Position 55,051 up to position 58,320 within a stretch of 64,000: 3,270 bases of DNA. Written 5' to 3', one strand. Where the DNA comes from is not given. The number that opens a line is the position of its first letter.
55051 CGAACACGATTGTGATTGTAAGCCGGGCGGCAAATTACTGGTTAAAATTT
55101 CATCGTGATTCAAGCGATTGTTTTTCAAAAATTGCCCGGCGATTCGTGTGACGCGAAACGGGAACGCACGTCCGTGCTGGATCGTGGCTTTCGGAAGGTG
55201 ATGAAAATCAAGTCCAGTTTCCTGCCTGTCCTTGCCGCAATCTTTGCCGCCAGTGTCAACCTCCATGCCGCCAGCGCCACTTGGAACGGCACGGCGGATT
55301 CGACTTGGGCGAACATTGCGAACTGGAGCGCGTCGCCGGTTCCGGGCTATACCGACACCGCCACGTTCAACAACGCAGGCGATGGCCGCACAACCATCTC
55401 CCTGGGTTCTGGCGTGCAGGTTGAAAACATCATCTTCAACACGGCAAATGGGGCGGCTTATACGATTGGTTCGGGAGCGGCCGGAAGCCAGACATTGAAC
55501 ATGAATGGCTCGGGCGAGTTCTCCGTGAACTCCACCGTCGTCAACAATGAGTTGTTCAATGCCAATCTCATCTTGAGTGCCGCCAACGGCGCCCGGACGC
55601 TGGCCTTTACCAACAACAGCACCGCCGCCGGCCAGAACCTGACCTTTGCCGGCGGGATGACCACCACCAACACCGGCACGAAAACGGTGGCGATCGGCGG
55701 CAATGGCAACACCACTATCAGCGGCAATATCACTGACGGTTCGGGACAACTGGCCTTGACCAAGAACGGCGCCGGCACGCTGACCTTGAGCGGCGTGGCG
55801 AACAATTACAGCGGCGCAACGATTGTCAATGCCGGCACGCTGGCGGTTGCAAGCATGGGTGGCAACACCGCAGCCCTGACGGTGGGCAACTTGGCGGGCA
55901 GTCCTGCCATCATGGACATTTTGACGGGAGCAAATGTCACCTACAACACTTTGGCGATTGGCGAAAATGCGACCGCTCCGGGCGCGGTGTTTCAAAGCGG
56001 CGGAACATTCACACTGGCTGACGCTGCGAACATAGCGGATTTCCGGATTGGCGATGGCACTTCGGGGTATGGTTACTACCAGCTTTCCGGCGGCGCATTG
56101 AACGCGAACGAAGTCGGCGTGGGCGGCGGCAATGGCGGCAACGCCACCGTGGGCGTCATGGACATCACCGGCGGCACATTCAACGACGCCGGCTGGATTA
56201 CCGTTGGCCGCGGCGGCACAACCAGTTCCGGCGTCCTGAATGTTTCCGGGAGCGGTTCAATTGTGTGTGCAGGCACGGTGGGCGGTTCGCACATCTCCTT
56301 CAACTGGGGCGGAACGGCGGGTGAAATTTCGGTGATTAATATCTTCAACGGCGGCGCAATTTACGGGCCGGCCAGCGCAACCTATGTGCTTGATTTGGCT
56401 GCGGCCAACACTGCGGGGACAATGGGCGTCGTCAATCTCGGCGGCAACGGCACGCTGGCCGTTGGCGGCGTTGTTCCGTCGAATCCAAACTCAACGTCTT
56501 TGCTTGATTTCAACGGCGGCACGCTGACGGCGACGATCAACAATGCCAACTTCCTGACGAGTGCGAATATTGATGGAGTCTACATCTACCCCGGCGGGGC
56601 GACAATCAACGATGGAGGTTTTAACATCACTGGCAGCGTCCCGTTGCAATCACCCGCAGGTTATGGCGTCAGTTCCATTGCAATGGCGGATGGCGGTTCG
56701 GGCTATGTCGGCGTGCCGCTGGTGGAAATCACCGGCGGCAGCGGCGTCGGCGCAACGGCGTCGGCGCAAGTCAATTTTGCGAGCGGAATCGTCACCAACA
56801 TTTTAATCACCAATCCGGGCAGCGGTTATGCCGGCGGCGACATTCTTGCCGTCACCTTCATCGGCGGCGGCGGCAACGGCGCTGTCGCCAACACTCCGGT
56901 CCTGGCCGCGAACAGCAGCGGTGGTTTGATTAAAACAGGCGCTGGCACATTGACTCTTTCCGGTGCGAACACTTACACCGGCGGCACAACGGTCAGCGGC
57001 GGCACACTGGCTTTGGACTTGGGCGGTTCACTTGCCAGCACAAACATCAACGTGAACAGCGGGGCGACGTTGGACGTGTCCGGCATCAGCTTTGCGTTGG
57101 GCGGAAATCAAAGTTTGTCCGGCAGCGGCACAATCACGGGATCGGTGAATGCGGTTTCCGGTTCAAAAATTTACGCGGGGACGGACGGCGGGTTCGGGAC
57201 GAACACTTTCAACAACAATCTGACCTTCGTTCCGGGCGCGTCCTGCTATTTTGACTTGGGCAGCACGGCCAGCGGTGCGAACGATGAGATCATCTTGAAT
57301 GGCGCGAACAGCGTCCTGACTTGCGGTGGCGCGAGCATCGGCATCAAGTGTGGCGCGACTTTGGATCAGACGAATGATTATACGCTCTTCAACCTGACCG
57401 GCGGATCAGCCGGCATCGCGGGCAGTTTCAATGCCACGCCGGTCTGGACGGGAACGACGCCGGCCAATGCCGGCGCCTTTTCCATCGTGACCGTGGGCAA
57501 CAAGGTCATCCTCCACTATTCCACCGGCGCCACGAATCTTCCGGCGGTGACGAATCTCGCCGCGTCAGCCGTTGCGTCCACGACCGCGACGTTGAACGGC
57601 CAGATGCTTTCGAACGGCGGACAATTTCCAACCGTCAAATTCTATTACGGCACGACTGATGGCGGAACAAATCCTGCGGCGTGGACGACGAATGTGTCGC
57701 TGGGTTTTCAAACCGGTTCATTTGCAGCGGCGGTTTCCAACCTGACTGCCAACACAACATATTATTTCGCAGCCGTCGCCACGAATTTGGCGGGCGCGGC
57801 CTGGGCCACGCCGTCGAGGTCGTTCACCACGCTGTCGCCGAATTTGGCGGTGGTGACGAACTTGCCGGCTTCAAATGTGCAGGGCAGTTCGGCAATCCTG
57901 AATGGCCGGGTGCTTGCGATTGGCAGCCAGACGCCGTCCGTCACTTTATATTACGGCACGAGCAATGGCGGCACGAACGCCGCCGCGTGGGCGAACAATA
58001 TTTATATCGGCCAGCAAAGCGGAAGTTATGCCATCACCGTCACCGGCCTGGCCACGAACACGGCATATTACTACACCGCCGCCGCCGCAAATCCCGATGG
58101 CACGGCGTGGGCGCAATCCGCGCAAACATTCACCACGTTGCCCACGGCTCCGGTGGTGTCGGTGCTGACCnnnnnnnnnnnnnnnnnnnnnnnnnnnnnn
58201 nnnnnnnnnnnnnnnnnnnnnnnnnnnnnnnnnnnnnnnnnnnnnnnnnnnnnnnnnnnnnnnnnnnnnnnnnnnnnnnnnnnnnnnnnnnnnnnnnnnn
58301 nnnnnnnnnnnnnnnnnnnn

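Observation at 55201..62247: Giant surface protein combining a PQQ-like beta-propeller with a di-heme CXXCH module next to the pqq operon: possible extracellular quinohaemoprotein-like enzyme or adhesin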

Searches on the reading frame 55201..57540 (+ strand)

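Call 8: search_protein_families(library=pfam, proteins=[window:55201-57540:+], max_evalue=10)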
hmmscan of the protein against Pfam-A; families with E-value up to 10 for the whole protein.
window:55201-57540:+ (780 aa): 1 family
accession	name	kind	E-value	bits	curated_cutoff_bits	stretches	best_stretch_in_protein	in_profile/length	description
PF12951.13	PATR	-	1.8e-22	79.5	27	2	576-605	1-30/30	Passenger-associated-transport-repeat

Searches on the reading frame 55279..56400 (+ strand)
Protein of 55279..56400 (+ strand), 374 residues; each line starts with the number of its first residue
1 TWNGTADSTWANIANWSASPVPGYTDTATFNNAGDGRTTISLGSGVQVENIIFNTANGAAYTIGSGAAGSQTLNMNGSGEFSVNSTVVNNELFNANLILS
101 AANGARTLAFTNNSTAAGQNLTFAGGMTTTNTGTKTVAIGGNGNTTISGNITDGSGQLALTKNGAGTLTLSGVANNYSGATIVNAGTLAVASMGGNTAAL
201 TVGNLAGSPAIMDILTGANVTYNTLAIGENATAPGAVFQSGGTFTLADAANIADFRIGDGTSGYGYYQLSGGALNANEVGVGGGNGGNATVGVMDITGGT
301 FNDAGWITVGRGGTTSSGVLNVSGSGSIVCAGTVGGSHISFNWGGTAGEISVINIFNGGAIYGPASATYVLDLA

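Call 88: search_protein_families(library=pfam, proteins=[window:55279-56400:+], max_evalue=10)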
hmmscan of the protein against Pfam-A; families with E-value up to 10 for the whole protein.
window:55279-56400:+ (374 aa): 1 family
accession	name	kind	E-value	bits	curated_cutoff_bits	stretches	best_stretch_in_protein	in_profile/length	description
PF12951.13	PATR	-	2.2e-12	47.2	27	1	160-190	1-30/30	Passenger-associated-transport-repeat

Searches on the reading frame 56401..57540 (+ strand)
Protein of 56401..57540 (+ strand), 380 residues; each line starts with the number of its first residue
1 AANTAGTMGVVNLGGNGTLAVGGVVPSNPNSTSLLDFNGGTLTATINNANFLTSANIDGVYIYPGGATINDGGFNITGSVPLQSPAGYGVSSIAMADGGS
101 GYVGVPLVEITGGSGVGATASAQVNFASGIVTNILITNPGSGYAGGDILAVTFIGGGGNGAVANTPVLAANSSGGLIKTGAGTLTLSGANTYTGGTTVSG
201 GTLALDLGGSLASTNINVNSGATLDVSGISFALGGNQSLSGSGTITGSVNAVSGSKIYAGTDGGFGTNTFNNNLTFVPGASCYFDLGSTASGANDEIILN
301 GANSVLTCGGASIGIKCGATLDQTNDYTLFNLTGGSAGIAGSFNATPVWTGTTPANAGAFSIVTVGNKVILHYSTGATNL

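Call 88: search_protein_families(library=pfam, proteins=[window:56401-57540:+], max_evalue=10)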
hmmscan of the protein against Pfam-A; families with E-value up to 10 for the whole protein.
window:56401-57540:+ (380 aa): 1 family
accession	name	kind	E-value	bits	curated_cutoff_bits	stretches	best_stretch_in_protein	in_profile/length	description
PF12951.13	PATR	-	4.5e-13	49.4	27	1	176-205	1-30/30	Passenger-associated-transport-repeat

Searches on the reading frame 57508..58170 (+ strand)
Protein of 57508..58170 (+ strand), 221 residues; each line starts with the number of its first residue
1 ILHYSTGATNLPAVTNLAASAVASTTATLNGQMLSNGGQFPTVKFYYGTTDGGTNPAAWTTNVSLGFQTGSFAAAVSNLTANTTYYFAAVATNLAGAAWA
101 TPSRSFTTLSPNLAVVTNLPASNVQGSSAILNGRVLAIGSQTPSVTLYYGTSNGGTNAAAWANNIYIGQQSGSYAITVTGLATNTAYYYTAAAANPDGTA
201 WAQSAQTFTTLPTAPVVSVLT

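Call 8: search_protein_families(library=pfam, proteins=[window:57508-58170:+], max_evalue=10)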
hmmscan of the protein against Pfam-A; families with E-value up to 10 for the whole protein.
window:57508-58170:+ (221 aa): 5 families
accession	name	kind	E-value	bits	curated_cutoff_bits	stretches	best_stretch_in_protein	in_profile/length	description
PF16656.11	Pur_ac_phosph_N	-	4.9e-07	30.7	30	2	45-108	30-93/93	Purple acid Phosphatase, N-terminal domain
PF17964.7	Big_10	-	0.0027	18.4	22.9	2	77-118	47-87/164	Bacterial Ig domain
PF00041.27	fn3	-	0.0045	17.6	25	2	13-98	2-75/84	Fibronectin type III domain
PF14023.12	Bestrophin-like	-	0.11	12.5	32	2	38-97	32-91/232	Bestrophin-like domain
PF14586.11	MHC_I_2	-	0.43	10.9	27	0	144-166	93-115/174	Class I Histocompatibility antigen, NKG2D ligand, domains 1 and 2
